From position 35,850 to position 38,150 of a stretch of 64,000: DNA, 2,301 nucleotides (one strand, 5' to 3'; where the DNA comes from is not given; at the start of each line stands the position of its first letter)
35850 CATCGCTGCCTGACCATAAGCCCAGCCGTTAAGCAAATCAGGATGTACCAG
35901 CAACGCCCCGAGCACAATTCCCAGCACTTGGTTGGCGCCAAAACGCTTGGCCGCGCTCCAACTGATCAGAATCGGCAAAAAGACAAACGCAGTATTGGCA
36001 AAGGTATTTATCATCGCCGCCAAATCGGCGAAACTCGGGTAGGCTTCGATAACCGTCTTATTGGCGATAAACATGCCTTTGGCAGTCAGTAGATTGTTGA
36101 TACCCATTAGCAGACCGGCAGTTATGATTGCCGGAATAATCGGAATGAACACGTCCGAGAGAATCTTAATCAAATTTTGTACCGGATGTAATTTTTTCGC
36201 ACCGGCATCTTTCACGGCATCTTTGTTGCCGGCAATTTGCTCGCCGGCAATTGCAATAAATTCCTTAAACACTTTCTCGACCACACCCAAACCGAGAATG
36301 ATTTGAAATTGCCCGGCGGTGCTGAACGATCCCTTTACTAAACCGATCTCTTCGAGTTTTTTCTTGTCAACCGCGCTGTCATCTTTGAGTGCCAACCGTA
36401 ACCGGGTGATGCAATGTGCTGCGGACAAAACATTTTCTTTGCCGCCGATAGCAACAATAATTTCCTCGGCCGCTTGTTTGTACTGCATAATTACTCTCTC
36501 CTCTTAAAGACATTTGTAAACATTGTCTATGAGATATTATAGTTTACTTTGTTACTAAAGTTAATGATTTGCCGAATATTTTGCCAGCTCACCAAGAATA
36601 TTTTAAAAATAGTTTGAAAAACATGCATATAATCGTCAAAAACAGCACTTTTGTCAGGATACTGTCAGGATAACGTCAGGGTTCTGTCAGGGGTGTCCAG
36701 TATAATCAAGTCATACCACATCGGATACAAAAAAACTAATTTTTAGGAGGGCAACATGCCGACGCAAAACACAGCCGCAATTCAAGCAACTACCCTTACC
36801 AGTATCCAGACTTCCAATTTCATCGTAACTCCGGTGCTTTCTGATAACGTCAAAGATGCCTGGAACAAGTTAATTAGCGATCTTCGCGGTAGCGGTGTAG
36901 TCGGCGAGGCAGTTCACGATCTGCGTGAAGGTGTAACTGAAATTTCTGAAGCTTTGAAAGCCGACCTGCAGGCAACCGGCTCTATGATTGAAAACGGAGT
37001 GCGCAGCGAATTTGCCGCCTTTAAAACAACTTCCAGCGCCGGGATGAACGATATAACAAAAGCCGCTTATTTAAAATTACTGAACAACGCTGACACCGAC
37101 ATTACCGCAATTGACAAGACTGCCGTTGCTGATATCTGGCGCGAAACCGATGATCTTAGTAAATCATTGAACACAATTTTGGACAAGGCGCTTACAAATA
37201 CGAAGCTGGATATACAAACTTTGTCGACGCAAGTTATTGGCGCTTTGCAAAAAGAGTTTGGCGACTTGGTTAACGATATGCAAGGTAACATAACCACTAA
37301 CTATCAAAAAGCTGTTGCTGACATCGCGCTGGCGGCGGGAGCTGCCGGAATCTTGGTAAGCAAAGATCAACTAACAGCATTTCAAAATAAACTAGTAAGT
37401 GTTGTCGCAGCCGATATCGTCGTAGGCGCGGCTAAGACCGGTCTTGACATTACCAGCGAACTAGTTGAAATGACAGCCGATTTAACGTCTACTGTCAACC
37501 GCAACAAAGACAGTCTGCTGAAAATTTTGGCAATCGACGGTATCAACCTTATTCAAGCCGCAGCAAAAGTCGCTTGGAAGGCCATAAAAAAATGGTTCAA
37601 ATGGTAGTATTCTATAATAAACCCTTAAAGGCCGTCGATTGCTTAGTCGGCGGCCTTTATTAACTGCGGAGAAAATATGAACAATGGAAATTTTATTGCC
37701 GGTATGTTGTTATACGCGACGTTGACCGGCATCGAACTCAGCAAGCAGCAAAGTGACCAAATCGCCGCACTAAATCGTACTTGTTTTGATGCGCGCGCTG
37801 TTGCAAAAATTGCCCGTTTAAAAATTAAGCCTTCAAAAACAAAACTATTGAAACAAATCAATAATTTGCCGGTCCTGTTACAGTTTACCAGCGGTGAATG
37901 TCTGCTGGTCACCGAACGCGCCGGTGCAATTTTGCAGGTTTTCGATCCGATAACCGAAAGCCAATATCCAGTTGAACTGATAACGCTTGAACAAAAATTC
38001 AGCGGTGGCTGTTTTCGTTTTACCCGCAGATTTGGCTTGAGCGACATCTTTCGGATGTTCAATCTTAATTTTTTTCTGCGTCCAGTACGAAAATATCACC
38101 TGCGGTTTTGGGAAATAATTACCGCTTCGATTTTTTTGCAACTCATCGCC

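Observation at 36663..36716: Promoter built from five helically phased TGTCAGG direct repeats replacing the -35 region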

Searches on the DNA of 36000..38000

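Call 46: search_rna_families(source=window, start=36000, end=38000, threshold=evalue, max_evalue=1)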
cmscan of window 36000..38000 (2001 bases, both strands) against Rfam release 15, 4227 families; matches with E-value up to 1: 2.
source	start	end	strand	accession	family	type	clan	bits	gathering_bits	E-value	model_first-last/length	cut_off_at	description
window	36980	37006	+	RF01308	sR58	Gene; snRNA; snoRNA; CD-box;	-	20.4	55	0.13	1-55/55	no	Small nucleolar RNA sR58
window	36014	36031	+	RF03163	c4-a1b1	Gene; antisense;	CL00128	16.9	46.7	0.36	15-32/53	no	a1, b1 targets of C4 antisense RNA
